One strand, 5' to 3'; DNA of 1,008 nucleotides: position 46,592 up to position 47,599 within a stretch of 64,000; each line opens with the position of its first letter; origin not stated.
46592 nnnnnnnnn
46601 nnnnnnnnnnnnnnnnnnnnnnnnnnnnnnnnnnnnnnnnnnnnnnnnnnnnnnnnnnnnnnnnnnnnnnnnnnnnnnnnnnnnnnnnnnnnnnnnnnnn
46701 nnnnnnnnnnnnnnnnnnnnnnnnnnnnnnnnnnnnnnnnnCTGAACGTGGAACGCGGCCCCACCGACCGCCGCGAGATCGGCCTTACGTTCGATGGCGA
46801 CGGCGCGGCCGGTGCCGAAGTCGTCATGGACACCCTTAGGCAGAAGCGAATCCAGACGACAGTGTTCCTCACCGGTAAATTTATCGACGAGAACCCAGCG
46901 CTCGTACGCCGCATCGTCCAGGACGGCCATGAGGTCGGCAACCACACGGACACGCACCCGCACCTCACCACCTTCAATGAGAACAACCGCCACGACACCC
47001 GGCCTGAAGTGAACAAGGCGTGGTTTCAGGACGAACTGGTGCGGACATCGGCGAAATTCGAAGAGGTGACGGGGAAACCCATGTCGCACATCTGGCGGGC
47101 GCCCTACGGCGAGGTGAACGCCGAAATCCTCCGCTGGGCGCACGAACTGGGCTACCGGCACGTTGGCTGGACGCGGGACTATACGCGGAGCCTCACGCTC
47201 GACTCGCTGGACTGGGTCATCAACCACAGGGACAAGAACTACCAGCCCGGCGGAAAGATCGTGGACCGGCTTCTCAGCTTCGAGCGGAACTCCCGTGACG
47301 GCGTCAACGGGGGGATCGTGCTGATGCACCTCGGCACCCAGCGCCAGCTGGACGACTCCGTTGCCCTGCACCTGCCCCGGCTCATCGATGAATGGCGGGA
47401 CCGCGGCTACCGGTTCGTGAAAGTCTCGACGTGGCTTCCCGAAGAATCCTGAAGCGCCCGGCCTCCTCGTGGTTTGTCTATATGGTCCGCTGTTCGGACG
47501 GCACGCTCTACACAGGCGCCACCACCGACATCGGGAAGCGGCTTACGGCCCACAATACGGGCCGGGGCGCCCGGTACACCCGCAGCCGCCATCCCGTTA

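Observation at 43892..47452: Unusual fusion: ~780-aa coiled coil + single TM helix + C-terminal NodB polysaccharide deacetylase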

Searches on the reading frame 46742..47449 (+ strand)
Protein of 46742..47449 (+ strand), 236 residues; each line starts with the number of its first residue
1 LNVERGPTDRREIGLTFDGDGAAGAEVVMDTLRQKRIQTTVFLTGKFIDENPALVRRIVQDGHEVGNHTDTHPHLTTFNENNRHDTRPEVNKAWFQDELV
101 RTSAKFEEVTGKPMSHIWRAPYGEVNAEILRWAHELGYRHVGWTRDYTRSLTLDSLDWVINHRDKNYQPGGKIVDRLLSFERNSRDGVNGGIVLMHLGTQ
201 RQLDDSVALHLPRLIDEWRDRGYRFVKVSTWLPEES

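Call 53: search_solved_structures(query=window:46742-47449:+, max_evalue=1e-12, show_alignments=5)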
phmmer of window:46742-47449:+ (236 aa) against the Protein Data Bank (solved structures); distinct sequences matched with E-value up to 1e-12: 10.
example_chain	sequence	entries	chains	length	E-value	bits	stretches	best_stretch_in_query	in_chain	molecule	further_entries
5o6y_A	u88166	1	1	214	1.6e-18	70.5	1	5-174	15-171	Peptidoglycan N-acetylglucosamine deacetylase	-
5o6y_B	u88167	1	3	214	2.3e-17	66.7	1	5-174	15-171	Peptidoglycan N-acetylglucosamine deacetylase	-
4l1g_A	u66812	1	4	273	6.1e-17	65.3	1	5-174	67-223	Peptidoglycan N-acetylglucosamine deacetylase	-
1ny1_A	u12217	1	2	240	4.9e-16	62.4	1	6-162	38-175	Probable polysaccharide deacetylase pdaA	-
1w1a_1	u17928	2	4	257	6e-16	62.1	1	6-162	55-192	PROBABLE POLYSACCHARIDE DEACETYLASE PDAA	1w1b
1w17_A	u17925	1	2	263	6.4e-16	62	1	6-162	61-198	PROBABLE POLYSACCHARIDE DEACETYLASE PDAA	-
7y51_A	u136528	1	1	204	9.5e-16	61.4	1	6-233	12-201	Predicted xylanase/chitin deacetylase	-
2j13_A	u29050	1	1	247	1.4e-15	60.8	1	6-226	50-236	POLYSACCHARIDE DEACETYLASE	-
7fbw_A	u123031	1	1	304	4.6e-15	59.2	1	6-233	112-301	Predicted xylanase/chitin deacetylase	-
2cc0_A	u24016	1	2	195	1.2e-13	54.5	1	13-146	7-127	ACETYL-XYLAN ESTERASE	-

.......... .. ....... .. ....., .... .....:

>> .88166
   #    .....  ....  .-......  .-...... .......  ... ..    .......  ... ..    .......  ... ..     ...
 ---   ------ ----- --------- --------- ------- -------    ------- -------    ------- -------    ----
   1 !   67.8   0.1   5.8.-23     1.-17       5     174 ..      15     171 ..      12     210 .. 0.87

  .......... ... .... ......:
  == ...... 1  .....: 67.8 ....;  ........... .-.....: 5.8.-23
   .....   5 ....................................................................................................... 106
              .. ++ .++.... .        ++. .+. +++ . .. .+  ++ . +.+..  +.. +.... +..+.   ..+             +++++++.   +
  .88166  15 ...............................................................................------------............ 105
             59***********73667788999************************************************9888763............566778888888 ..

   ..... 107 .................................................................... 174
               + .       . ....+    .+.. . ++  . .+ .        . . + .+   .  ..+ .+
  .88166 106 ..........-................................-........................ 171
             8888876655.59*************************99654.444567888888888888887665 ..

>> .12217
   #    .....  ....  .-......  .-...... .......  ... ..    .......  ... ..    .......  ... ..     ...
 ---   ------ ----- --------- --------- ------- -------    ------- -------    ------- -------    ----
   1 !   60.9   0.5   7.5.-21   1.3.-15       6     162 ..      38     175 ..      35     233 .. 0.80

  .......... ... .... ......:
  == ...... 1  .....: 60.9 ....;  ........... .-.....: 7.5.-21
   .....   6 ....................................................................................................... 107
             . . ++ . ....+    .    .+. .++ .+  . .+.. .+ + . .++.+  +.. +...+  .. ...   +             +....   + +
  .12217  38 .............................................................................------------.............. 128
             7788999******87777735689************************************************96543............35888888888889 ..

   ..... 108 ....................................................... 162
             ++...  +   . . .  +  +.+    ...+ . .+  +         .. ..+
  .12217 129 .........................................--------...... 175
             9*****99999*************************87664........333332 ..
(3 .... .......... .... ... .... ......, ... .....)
